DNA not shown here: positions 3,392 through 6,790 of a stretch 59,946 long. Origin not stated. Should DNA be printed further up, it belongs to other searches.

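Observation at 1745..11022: HTCS-linked SusC/SusD operon with no recognisable CAZyme but a D-allose-pathway-like cytoplasmic module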

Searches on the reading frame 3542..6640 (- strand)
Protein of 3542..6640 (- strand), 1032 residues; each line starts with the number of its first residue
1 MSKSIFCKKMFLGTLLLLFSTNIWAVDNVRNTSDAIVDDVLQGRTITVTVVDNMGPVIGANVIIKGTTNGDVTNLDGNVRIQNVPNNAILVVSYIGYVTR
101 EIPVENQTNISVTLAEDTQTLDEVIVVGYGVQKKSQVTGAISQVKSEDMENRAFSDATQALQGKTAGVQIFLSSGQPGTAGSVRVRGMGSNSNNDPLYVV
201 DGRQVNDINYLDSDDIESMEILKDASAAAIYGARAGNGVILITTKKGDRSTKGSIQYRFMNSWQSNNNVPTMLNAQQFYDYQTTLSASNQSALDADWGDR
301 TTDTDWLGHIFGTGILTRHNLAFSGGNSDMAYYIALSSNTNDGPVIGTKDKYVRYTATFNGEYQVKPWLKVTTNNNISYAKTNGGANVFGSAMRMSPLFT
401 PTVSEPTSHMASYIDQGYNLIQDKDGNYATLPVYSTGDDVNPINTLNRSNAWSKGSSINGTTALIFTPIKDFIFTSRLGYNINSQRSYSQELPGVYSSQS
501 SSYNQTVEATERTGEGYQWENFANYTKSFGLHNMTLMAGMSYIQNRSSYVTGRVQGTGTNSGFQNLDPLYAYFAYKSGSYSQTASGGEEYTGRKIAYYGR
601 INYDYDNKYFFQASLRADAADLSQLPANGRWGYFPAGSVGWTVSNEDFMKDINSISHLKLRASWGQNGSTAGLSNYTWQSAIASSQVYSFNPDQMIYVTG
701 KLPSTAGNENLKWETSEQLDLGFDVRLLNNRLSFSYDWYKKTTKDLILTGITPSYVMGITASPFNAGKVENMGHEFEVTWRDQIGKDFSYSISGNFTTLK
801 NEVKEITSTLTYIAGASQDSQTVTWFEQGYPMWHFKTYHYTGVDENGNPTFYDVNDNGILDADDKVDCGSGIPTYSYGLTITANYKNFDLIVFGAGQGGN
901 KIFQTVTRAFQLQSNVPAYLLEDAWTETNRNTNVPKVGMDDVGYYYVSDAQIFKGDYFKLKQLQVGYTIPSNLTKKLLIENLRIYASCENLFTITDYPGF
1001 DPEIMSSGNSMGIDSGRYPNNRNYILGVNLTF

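Call 3: search_protein_families(library=pfam, proteins=[window:3542-6640:-], max_evalue=0.01)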
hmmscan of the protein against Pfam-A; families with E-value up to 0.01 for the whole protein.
window:3542-6640:- (1032 aa): 3 families
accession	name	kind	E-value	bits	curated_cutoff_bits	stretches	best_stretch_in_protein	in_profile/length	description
PF07715.20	Plug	-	2.2e-21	76.8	23.9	1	134-239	2-107/107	TonB-dependent Receptor Plug Domain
PF00593.30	TonB_dep_Rec_b-barrel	-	1.3e-16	62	27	1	421-991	22-436/436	TonB dependent receptor-like, beta-barrel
PF13715.12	CarbopepD_reg_2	-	1.1e-15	57.8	32.2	1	49-126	4-88/88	CarboxypepD_reg-like domain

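Call 4: search_protein_families(library=ncbifam, proteins=[window:3542-6640:-], max_evalue=0.01)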
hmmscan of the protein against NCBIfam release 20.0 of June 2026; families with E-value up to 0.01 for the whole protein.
window:3542-6640:- (1032 aa): 3 families
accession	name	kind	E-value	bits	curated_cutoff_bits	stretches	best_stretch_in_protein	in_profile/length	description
TIGR04056.1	OMP_RagA_SusC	subfamily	5.8e-241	802.8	368.25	1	44-1032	1-981/981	SusC/RagA family TonB-linked outer membrane protein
TIGR04057.1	SusC_RagA_signa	signature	2.6e-18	65.5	46.2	1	215-245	1-31/31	SusC/RagA subfamily TonB-dependent outer membrane receptor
NF053590.1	TonB_dep_TOL0244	equivalog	4.4e-05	22.3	645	1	183-262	70-156/604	TOL_0244 family TonB-dependent receptor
